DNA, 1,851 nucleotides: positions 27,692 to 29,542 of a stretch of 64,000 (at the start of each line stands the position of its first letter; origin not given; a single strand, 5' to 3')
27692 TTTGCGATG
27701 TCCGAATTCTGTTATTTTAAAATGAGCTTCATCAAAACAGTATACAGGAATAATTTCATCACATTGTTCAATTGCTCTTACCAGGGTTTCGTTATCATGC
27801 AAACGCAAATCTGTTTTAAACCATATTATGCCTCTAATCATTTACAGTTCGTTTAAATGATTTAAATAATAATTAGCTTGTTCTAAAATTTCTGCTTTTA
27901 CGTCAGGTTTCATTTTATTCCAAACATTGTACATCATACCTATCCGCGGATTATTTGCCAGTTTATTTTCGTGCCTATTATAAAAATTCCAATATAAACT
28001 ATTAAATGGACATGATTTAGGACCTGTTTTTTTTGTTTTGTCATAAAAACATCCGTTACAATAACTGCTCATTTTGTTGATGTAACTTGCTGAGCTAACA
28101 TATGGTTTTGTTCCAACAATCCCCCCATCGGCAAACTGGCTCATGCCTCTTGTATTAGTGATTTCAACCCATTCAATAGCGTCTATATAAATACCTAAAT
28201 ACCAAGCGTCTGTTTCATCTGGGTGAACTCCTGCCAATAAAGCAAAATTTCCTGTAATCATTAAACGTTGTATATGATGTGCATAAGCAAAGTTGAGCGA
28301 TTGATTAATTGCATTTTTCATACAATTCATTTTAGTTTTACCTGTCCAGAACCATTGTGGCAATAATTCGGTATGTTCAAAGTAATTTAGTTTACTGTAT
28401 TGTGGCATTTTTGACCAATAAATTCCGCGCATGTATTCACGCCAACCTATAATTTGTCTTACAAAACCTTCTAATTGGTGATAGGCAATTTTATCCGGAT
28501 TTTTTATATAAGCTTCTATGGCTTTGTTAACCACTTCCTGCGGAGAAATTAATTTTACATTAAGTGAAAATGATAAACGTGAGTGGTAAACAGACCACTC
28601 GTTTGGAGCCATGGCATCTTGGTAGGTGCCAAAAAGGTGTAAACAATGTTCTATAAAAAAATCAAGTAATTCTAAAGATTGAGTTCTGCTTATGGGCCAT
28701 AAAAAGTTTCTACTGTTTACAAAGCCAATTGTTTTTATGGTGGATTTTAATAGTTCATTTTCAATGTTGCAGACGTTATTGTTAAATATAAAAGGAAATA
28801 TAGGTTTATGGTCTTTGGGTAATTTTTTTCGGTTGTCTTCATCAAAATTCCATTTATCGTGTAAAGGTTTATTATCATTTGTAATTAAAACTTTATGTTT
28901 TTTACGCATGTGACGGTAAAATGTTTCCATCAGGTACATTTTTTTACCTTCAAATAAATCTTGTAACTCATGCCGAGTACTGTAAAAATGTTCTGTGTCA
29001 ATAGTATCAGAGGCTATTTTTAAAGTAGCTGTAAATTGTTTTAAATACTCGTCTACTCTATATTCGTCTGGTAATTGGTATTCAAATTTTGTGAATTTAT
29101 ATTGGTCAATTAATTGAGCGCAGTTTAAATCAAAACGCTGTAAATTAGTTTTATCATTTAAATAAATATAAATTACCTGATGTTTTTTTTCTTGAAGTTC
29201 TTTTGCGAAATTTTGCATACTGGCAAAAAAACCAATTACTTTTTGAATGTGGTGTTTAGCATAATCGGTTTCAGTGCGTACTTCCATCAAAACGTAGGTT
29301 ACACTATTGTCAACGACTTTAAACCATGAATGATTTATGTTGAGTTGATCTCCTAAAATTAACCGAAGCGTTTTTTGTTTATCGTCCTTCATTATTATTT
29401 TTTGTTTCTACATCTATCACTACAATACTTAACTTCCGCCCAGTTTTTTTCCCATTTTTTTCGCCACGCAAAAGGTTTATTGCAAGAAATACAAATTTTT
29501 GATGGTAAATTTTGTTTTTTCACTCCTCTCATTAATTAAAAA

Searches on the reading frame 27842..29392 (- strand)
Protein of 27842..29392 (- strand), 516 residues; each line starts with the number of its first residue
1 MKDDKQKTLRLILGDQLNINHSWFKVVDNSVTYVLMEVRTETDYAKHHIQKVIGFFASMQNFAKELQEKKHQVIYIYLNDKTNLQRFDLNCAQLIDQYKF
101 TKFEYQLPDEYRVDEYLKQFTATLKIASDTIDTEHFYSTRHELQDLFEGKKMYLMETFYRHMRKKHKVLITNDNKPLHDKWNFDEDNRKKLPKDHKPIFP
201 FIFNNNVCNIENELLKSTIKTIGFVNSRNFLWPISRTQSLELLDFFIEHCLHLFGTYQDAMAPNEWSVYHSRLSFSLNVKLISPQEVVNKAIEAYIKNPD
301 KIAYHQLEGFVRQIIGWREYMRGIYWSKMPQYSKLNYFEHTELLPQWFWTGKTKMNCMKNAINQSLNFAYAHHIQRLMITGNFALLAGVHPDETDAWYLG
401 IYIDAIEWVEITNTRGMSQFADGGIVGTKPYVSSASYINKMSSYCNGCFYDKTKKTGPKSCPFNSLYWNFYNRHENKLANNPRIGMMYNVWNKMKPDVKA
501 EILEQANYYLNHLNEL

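Call 96: search_protein_families(library=pfam, proteins=[window:27842-29392:-], max_evalue=0.00001)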
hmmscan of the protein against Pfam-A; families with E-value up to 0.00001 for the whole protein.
window:27842-29392:- (516 aa): 1 family
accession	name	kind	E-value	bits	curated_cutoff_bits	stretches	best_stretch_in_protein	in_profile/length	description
PF04244.19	DPRP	-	1.1e-66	225.3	22.1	1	10-229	1-223/224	Deoxyribodipyrimidine photo-lyase-related protein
